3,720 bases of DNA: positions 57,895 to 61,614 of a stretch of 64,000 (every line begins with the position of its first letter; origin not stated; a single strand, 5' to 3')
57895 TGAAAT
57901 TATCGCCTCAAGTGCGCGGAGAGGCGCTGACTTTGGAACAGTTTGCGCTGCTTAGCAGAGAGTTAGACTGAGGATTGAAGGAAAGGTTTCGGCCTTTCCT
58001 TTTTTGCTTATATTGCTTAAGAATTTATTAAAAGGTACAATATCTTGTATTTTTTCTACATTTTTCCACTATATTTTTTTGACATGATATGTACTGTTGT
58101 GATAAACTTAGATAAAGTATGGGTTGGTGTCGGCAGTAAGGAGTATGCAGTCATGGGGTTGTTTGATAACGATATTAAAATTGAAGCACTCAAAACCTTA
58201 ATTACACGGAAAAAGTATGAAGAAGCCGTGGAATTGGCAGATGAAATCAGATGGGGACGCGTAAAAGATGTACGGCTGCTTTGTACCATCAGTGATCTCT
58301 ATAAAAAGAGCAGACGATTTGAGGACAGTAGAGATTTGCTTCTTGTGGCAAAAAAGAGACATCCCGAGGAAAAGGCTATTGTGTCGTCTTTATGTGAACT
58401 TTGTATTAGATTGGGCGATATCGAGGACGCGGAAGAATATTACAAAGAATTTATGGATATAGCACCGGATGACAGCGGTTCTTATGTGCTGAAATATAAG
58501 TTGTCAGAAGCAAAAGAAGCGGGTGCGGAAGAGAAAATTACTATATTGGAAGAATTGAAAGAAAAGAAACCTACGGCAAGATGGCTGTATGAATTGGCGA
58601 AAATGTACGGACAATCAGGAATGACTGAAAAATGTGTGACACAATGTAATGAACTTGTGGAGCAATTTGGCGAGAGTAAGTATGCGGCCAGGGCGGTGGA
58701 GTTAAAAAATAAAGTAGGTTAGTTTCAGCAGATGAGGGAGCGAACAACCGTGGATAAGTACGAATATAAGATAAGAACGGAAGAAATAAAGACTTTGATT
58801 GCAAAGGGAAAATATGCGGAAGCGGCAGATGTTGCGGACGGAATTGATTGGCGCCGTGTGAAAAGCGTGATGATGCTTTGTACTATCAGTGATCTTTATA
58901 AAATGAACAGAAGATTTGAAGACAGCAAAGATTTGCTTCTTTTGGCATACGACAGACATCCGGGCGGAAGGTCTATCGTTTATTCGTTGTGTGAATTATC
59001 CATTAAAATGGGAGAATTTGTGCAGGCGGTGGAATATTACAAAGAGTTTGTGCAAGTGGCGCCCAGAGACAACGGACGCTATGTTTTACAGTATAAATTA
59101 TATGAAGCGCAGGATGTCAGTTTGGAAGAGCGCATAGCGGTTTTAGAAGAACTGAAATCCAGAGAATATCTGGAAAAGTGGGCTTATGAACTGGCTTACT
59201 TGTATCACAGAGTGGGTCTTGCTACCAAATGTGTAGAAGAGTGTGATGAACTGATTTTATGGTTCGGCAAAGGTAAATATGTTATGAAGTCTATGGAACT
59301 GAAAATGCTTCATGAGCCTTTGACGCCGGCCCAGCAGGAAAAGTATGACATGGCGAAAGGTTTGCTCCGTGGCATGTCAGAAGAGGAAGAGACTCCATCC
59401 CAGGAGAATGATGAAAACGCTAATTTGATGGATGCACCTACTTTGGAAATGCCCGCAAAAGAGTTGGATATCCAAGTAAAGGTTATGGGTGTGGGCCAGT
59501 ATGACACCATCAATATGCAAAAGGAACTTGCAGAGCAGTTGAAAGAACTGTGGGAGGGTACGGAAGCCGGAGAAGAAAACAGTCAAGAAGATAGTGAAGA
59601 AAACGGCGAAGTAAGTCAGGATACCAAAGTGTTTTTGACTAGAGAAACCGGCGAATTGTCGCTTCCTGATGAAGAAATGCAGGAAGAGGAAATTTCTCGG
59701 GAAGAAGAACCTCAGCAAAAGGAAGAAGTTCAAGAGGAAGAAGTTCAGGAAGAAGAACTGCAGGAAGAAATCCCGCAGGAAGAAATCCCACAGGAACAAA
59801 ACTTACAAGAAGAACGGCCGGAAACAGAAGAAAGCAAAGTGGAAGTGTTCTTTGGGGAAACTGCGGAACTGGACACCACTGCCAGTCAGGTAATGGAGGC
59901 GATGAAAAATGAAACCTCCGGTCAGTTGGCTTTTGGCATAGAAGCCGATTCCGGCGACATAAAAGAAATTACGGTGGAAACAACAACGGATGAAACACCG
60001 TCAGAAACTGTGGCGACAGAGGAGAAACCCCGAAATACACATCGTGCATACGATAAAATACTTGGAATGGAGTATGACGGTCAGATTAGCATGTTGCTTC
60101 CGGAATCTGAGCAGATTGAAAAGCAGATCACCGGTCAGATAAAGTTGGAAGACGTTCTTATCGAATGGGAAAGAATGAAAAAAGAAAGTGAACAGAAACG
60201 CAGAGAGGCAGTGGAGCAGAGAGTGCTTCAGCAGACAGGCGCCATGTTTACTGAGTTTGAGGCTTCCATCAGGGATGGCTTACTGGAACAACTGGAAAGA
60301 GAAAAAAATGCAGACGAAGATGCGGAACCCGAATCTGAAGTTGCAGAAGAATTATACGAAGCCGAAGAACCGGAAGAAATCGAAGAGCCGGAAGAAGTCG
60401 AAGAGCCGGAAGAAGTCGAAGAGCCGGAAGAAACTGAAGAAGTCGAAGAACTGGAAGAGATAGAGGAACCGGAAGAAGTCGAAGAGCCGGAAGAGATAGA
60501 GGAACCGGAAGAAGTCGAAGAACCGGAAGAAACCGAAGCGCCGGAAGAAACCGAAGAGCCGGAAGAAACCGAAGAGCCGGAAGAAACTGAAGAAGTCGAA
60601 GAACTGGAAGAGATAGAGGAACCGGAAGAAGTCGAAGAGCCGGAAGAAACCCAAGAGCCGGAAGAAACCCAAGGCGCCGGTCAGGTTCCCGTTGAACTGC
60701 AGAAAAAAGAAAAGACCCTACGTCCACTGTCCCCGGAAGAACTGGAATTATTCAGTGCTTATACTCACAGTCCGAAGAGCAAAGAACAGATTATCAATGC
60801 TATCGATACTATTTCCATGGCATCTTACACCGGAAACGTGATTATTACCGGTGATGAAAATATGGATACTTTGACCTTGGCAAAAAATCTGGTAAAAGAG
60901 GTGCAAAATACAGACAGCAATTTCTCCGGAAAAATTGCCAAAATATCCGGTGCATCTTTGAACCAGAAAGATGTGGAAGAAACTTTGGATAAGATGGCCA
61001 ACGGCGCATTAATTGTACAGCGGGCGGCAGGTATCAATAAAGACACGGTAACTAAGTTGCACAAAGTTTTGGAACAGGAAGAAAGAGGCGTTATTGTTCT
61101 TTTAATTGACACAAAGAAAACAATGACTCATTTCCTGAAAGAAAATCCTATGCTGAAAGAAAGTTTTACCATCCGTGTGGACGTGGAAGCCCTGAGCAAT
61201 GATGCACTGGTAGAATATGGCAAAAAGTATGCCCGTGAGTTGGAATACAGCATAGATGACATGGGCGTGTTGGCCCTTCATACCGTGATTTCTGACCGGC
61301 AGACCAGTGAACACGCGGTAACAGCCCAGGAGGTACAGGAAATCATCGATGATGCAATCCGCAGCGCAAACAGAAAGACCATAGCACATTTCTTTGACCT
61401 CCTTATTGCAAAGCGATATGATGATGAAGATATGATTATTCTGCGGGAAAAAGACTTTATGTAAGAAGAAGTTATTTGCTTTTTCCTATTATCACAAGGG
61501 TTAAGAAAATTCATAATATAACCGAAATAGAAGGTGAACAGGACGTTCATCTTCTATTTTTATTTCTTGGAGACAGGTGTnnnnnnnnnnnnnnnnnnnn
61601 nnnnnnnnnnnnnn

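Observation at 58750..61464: TPR - acidic disordered region - pseudo-AAA+ protein: candidate scaffold or polar organiser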

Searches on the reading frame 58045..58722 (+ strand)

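Call 3: search_protein_families(library=pfam, proteins=[window:58045-58722:+], max_evalue=1)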
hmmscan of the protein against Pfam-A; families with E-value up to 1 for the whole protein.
window:58045-58722:+ (225 aa): 19 families
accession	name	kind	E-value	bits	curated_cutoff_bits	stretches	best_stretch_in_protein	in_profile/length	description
PF07719.23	TPR_2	-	6.4e-09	35.7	27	1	116-143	7-34/34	Tetratricopeptide repeat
PF13428.12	TPR_14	-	4.8e-08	33.4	23.5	1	117-145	8-36/44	Tetratricopeptide repeat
PF14559.12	TPR_19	-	3.5e-06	27.7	25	1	104-143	19-58/68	Tetratricopeptide repeat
PF13181.12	TPR_8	-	8.3e-06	26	25.7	1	119-143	10-34/34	Tetratricopeptide repeat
PF13424.12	TPR_12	-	3.9e-05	24.2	30.1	1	116-140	9-33/77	Tetratricopeptide repeat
PF13174.12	TPR_6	-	0.00013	22.8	26.3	0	181-211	3-33/33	Tetratricopeptide repeat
PF00515.34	TPR_1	-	0.00018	21.7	27.8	1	117-141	8-32/34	Tetratricopeptide repeat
PF13432.12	TPR_16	-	0.00062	20.6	32.7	1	83-143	4-64/65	Tetratricopeptide repeat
PF13176.12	TPR_7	-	0.0017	18.7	27.9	1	118-144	7-33/36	Tetratricopeptide repeat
PF00637.26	Clathrin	-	0.0024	18.1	29.6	1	83-156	14-89/143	Region in Clathrin and VPS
PF01535.26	PPR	-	0.0036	17.9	25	0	120-136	10-26/31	PPR repeat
PF11846.14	Wzy_C_2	-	0.004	17.6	28.5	1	149-220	117-188/191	Virulence factor membrane-bound polymerase, C-terminal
PF12569.14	NatA_aux_su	-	0.0084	15.5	33.3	1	86-178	14-106/515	N-terminal acetyltransferase A, auxiliary subunit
PF24603.1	TPR_30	-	0.012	16.4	29.7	1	49-134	12-96/100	Tetratricopeptide repeat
PF13374.12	TPR_10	-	0.023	15.1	27.5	0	51-67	11-27/42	Tetratricopeptide repeat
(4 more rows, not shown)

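Call 4: search_protein_families(library=ncbifam, proteins=[window:58045-58722:+], max_evalue=1)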
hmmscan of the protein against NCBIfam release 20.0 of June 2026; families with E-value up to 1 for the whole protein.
window:58045-58722:+ (225 aa): 12 families
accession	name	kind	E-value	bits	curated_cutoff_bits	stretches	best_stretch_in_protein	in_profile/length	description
TIGR02917.1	PEP_TPR_lipo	equivalog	6.4e-05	21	312.2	1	79-202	672-794/899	XrtA/PEP-CTERM system TPR-repeat protein PrsT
NF052415.1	T3SS_chap_SctY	equivalog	0.00011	22.7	70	1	75-142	5-72/106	type III secretion apparatus assembly chaperone SctY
NF052400.1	M48_BAM_BepA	equivalog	0.00011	21.1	570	1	52-166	317-431/483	beta-barrel assembly-enhancing protease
TIGR00540.1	TPR_hemY_coli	hypoth_equivalog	0.0011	17.9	142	2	44-144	263-360/385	heme biosynthesis-associated TPR protein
TIGR00756.2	PPR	repeat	0.0052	16.8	20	1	120-137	10-27/35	pentatricopeptide repeat protein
TIGR02795.1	tol_pal_ybgF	equivalog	0.0081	16.8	90.1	1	121-217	13-115/119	tol-pal system protein YbgF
NF008757.0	PRK11788.1-5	equivalog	0.0095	15.1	363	1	86-212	224-351/388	lipopolysaccharide assembly protein LapB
NF008754.0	PRK11788.1-2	equivalog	0.012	14.7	670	1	79-182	249-352/386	lipopolysaccharide assembly protein LapB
TIGR03302.1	OM_YfiO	subfamily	0.016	14.7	81.4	1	123-218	83-155/239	outer membrane protein assembly factor BamD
NF047371.1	FlcA_CTERM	equivalog_domain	0.023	13.1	300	1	54-198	202-367/646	periplasmic flagellar collar protein FlcA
NF040959.1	MamA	equivalog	0.024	14.1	200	1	55-143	84-172/204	magnetosome protein MamA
TIGR02521.1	type_IV_pilW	equivalog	0.036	13.6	154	1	87-160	146-219/234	type IV pilus biogenesis/stability protein PilW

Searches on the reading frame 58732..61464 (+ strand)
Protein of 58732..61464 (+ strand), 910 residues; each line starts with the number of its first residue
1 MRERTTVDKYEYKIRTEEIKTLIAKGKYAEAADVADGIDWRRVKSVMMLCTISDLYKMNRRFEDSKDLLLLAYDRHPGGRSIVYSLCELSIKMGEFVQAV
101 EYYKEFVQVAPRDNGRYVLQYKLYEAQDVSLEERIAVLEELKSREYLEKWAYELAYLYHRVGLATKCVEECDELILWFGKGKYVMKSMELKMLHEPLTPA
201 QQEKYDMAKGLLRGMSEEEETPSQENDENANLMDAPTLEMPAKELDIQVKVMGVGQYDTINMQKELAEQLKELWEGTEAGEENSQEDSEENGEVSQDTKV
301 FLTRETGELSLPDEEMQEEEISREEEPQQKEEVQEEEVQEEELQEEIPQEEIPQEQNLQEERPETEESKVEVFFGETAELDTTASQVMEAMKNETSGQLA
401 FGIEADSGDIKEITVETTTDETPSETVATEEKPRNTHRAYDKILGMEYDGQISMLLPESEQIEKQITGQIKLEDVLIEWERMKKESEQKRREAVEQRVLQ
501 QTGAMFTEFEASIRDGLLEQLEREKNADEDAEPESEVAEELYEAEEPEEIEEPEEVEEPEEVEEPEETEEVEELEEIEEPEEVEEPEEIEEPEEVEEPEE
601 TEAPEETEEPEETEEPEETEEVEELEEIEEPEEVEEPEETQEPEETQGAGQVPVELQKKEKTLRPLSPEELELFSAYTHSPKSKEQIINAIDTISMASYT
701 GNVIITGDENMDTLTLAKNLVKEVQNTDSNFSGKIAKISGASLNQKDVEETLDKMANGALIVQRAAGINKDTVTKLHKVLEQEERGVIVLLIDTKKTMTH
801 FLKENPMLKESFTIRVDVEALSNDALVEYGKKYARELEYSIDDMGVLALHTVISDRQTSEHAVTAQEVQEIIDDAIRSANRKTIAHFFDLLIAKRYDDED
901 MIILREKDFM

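Call 3: search_protein_families(library=pfam, proteins=[window:58732-61464:+], max_evalue=1)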
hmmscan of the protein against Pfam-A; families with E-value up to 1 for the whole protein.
window:58732-61464:+ (910 aa): 3 families
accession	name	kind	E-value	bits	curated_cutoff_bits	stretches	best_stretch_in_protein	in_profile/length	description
PF07719.23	TPR_2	-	0.044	14.4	27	0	85-113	6-34/34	Tetratricopeptide repeat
PF14532.12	Sigma54_activ_2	-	0.053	14.2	25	1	696-804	17-117/138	Sigma-54 interaction domain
PF02641.20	DUF190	-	0.11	13.3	23.4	1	733-818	8-95/97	Uncharacterized ACR, COG1993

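Call 4: search_protein_families(library=ncbifam, proteins=[window:58732-61464:+], max_evalue=1)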
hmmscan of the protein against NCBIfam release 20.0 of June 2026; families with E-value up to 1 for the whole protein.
window:58732-61464:+ (910 aa): 5 families
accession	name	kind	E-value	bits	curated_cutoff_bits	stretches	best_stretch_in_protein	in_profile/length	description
TIGR02881.1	spore_V_K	equivalog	1.1e-10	41.1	422.95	1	769-909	126-261/261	stage V sporulation protein K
TIGR02880.1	cbbX_cfxQ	equivalog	1.3e-07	31.2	459.25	1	771-883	145-258/284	CbbX protein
NF052358.1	GMPRedGuaB1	equivalog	0.048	12.8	675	1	704-796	164-249/479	GMP reductase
NF009505.0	PRK12863.1-6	equivalog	0.049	14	171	1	787-821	59-93/100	YciI-like protein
TIGR01669.1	phage_XkdX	equivalog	0.053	13.3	28.2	1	17-43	7-32/45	XkdX family protein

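Call 60: predict_structure(alignment_id=A3)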
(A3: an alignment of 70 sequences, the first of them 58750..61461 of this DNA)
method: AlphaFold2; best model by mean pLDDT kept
length: 904 residues; sequences in the alignment: 70
mean_pLDDT: 69.9   pTM: 0.41
mean pLDDT of the five models: 69.9, 69.5, 69.1, 68.4, 67.8
residues with pLDDT >= 90: 410; 70-90: 99; 50-70: 26; < 50: 369
segments of 3 or more residues with pLDDT < 50: 215-256, 268-463, 521-651
pLDDT, mean of each block of 10 residues (from residue 1): 93 97 97 96 98 97 98 97 98 98 98 98 98 98 98 98 98 97 98 98 88 50 37 33 32 47 55 37 32 36 36 37 38 40 41 36 38 42 37 40 44 40 37 43 42 39 56 80 81 75 76 67 41 36 35 35 35 41 38 35 33 33 37 40 44 78 92 91 95 93 91 97 96 98 96 98 98 92 97 98 96 92 95 97 96 86 96 87 86 94 93
secondary structure, 60 per line:
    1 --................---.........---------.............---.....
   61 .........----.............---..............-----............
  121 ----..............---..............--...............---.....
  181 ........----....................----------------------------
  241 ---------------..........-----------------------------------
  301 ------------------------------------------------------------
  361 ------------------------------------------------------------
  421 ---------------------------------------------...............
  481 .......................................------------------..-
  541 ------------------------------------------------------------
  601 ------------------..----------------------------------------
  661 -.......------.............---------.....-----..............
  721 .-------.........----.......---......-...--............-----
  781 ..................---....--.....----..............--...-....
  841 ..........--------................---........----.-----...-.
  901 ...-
elements in order (helices of 4 or more, strands of 3 or more residues): H3-18 H22-30 H40-52 H56-69 H74-86 H90-103 H109-120 H125-138 H142-155 H158-172 H176-188 H193-212 H256-265 H466-519 H662-668 H675-687 E697-701 H707-721 E729-733 H734-737 H742-748 E752-757 H764-775 E781-788 H789-798 H802-805 E808-812 H817-830 E833-835 H837-850 H859-874 H878-885 E896-898 H900-903

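Call 65: fold_search(model_id=the predicted structure, library=pdb)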
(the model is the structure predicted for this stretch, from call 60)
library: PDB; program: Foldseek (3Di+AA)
matches with E <= 10: 1824; with E <= 0.001: 464
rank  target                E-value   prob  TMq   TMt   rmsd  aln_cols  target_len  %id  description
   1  3syk_A                3.1e-08  1.00  0.17  0.43  10.6       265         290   17  Crystal structure of the AAA+ protein CbbX, selenomethionine structure (released 2011-11-09)
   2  3zuh_A                5.7e-08  1.00  0.16  0.42  10.8       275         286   18  Negative stain EM Map of the AAA protein CbbX, a red-type Rubisco activase from R. sphaeroides (released 2011-11-09)
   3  3syl_B                1.1e-07  1.00  0.17  0.44  10.5       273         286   17  Crystal structure of the AAA+ protein CbbX, native structure (released 2011-11-09)
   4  3syk_B                1.5e-07  1.00  0.17  0.44  10.0       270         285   18  Crystal structure of the AAA+ protein CbbX, selenomethionine structure (released 2011-11-09)
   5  9qhc_B                3.7e-07  1.00  0.17  0.51   6.8       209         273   16  Crystal structure of 8-repeat CTPR protein with eliminated coordination sites (released 2025-10-22)
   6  8chy                  5.9e-07  1.00  0.17  0.49  10.1       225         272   15  Crystal structure of an 8-repeat consensus TPR superhelix with Zinc. (released 2024-02-21)
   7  9qhb                  1.0e-06  1.00  0.18  0.49   5.7       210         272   17  Crystal structure of 16-repeat CTPR protein with eliminated coordination sites (released 2025-10-22)
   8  9qhc_A                1.4e-06  1.00  0.17  0.49   9.6       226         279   13  Crystal structure of 8-repeat CTPR protein with eliminated coordination sites (released 2025-10-22)
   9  6nyw                  2.1e-06  1.00  0.16  0.40   8.9       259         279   15  Structure of spastin AAA domain N527C mutant in complex with 8-fluoroquinazoline-based inhibitor (released 2019-03-27)
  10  1in5                  2.5e-06  1.00  0.17  0.45   9.1       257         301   18  THERMOGOTA MARITIMA RUVB A156S MUTANT (released 2001-08-08)
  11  6eou                  2.6e-06  1.00  0.17  0.40   8.4       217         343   15  O-GlcNAc transferase TPR domain with the intellectual disability associated mutation L254F (released 2018-05-09)
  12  1w3b_B                4.6e-06  1.00  0.18  0.39   5.2       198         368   16  The superhelical TPR domain of O-linked GlcNAc transferase reveals structural similarities to importin alpha. (released 2004-09-09)
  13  1j7k                  5.0e-06  1.00  0.17  0.45   9.2       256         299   19  THERMOTOGA MARITIMA RUVB P216G MUTANT (released 2001-08-08)
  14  4r7s                  5.5e-06  1.00  0.17  0.56   8.0       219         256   13  Crystal structure of a tetratricopeptide repeat protein (PARMER_03812) from Parabacteroides merdae ATCC 43184 at 2.39 A  (released 2014-10-01)
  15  1w3b_A                5.8e-06  1.00  0.18  0.37   5.5       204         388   16  The superhelical TPR domain of O-linked GlcNAc transferase reveals structural similarities to importin alpha. (released 2004-09-09)
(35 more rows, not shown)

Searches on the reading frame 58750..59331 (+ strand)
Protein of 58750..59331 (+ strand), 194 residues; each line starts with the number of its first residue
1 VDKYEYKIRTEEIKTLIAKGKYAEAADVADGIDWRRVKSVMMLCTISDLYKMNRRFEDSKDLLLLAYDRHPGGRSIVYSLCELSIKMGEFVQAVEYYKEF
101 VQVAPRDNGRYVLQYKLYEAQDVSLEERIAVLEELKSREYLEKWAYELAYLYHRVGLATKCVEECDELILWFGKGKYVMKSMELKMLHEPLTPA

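Call 34: find_homologous_proteins(query=window:58750-59331:+, max_evalue=0.001)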
Query window:58750-59331:+ (194 aa): 371 proteins with E <= 0.001 among 441 candidates; the best 120 are listed.
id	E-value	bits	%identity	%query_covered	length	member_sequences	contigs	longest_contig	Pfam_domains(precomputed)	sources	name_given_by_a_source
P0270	1.3e-108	379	87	100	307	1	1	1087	-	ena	-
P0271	1.6e-105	369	82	99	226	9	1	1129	-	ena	-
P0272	6.2e-105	367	82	99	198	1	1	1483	PF14559.13,PF07719.24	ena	-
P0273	6.3e-105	367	83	100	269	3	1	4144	-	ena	-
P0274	4.4e-104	364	82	99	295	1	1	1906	-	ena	-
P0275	1.5e-103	363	80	100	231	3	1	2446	-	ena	-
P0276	4.8e-103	361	81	99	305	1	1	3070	-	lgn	-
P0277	5.9e-103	361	81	99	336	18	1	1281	-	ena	-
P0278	1.1e-102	360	82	99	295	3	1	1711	-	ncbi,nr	ncbi:MAG: hypothetical protein K2K19_01430, partial [Acetatifactor sp.]|nr:hypothetical protein [Ace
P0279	1.3e-102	360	81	100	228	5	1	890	-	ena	-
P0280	1.7e-102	359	82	99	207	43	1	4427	-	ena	-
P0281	1.8e-102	359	81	99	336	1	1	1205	-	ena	-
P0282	2.7e-102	359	81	99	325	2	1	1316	-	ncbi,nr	ncbi:MAG: hypothetical protein K2H12_07790, partial [Acetatifactor sp.]|nr:hypothetical protein [Ace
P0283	2.8e-102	359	82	99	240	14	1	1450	-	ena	-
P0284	3.0e-102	359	82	99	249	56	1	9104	-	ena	-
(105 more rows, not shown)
